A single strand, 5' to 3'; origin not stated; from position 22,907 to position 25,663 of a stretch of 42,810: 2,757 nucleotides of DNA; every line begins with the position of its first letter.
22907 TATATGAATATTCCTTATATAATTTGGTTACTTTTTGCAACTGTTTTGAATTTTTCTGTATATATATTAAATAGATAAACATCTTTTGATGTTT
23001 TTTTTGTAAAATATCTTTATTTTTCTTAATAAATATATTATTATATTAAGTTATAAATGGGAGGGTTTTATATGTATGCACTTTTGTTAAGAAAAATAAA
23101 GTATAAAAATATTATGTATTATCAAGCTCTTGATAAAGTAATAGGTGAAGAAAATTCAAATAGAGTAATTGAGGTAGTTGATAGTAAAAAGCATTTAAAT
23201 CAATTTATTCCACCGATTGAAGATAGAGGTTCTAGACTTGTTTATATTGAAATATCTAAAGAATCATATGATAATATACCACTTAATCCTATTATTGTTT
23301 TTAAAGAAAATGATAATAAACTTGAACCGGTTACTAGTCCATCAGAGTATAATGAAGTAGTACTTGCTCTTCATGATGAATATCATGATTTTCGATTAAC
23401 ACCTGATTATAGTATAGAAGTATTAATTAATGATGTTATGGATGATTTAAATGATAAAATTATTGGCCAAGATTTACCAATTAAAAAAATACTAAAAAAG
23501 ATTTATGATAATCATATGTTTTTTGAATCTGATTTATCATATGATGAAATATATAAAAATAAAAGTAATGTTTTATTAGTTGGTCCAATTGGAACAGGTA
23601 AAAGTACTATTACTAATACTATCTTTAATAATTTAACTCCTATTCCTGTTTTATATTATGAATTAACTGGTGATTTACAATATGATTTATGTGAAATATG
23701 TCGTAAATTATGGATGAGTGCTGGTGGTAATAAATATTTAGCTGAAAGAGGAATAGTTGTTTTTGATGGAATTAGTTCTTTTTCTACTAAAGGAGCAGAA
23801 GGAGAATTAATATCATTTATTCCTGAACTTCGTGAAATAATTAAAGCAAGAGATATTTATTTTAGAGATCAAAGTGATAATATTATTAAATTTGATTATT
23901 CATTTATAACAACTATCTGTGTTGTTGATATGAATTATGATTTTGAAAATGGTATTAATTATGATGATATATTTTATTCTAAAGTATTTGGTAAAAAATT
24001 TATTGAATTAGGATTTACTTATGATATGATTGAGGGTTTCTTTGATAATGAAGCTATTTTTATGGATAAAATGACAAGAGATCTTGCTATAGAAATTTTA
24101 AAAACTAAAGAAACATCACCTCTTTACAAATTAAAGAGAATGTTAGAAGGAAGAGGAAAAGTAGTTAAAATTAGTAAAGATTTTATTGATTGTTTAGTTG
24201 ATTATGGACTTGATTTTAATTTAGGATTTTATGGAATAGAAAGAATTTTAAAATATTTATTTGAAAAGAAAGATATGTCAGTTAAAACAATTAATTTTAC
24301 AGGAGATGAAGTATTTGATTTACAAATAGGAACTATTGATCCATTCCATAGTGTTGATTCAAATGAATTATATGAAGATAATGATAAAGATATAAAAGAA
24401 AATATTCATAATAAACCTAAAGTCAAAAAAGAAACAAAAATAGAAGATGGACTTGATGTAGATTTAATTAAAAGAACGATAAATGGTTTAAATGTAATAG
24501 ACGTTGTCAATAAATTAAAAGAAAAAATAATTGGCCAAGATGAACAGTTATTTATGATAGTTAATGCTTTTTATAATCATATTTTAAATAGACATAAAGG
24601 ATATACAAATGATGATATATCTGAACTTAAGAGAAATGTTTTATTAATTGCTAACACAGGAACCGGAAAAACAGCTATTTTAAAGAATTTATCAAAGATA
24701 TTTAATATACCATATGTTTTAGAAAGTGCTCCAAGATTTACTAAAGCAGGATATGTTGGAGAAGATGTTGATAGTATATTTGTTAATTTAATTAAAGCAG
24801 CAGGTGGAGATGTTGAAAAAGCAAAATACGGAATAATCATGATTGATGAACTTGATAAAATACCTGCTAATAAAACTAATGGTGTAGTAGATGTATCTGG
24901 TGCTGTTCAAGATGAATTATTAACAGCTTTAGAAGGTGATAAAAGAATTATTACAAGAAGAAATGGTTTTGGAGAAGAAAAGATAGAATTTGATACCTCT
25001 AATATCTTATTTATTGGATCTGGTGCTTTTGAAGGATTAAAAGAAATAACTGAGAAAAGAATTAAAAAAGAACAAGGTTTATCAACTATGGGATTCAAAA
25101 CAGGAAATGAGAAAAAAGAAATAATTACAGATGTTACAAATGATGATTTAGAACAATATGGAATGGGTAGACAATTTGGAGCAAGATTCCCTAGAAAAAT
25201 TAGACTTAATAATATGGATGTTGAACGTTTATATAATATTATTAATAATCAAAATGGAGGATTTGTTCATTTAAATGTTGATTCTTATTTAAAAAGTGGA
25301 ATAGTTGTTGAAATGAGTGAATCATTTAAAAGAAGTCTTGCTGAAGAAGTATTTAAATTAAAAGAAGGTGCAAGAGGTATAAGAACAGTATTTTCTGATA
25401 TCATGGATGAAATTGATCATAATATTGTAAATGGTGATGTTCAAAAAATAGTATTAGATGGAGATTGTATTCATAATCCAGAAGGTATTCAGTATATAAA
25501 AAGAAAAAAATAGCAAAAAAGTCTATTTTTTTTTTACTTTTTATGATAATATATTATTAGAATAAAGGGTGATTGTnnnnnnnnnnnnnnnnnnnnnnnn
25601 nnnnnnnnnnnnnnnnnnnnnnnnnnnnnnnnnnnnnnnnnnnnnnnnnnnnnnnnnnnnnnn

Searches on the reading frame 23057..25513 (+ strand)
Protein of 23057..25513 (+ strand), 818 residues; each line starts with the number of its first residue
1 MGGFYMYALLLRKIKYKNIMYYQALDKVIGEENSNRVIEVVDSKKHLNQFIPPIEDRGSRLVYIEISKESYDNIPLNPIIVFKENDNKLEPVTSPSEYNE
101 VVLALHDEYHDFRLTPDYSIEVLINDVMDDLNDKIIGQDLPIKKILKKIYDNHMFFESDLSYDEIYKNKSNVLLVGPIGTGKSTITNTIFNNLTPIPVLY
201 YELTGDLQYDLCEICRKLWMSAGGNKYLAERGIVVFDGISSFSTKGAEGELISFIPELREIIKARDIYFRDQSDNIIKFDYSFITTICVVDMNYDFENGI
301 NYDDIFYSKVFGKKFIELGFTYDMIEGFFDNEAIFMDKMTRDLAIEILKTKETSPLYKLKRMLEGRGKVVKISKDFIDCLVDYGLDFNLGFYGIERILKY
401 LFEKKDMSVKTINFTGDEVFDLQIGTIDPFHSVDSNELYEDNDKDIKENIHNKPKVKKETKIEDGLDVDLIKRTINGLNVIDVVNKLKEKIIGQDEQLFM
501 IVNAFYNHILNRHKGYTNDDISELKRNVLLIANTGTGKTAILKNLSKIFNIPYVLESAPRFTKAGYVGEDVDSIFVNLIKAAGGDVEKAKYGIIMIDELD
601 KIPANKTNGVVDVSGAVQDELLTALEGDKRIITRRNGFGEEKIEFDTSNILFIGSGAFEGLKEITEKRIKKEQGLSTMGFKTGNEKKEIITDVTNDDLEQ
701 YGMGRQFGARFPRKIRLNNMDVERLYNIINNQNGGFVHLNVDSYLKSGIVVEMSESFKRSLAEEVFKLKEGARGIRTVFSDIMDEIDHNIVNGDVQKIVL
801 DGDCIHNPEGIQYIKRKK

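Call 61: find_related_loci(query=window:23057-25513:+, collection=genome_contigs, flank=1000)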
Query window:23057-25513:+ (818 aa) in genome_contigs; peptide patterns used: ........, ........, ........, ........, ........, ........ (x = any residue, [..] = any of these).
59 stretches matched a pattern; 1 encode a relative of the query (tblastn E <= 1e-3); 1 distinct loci.
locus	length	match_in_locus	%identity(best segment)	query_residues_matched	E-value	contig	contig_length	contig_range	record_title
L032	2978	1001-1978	43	487-801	6e-34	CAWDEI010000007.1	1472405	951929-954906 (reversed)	MAG: uncultured Acidimicrobiales bacterium isolate MFD05512.bin.2.18 genome assembly, contig: contig_9300, whole genome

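Call 62: search_solved_structures(query=window:23057-25513:+, max_evalue=1e-10)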
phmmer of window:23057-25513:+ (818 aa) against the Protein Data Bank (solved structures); distinct sequences matched with E-value up to 1e-10: 25.
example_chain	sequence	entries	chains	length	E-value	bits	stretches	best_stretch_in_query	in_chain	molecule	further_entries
6sfw_O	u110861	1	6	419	7e-46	160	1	486-800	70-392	ATP-dependent Clp protease ATP-binding subunit ClpX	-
8yd0_A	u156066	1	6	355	1.2e-45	159.3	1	487-805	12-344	ATP-dependent Clp protease ATP-binding subunit ClpX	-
6wr2_A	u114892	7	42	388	5.1e-45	157.2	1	482-806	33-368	ATP-dependent Clp protease ATP-binding subunit ClpX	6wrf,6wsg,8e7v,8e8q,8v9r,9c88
9c87_A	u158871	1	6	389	5.2e-45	157.2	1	482-806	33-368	ATP-dependent Clp protease ATP-binding subunit ClpX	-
4i34_A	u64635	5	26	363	6.2e-45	156.9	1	483-806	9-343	ATP-dependent Clp protease ATP-binding subunit ClpX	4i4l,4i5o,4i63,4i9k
8e91_A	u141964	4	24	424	8.4e-45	156.5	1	482-806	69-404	ATP-dependent Clp protease ATP-binding subunit ClpX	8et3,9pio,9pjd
6po1_A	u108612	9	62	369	1.4e-44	155.7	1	483-806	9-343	ATP-dependent Clp protease ATP-binding subunit ClpX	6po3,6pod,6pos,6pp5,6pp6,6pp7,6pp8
3hws_A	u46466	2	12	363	1.5e-44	155.6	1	483-806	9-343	ATP-dependent Clp protease ATP-binding subunit clpX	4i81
3hte_A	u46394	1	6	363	1.7e-44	155.5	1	483-806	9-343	ATP-dependent Clp protease ATP-binding subunit clpX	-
9ndj_F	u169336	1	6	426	2.7e-44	154.8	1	487-806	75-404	ATP-dependent Clp protease ATP-binding subunit ClpX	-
6vfs_E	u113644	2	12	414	1.1e-40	142.9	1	482-783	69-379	ATP-dependent Clp protease ATP-binding subunit ClpX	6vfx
1um8_A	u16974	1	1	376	5.5e-37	130.6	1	520-805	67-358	ATP-dependent Clp protease ATP-binding subunit clpX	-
9ykx_A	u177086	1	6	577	2.6e-35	125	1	517-677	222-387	ATP-dependent clpX-like chaperone, mitochondrial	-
9dvy_A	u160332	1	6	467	3e-35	124.9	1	517-677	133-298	ATP-dependent Clp protease ATP-binding subunit clpX-like, mitochondrial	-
9p9v_A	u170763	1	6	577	6.5e-35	123.7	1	517-677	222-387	ATP-dependent clpX-like chaperone, mitochondrial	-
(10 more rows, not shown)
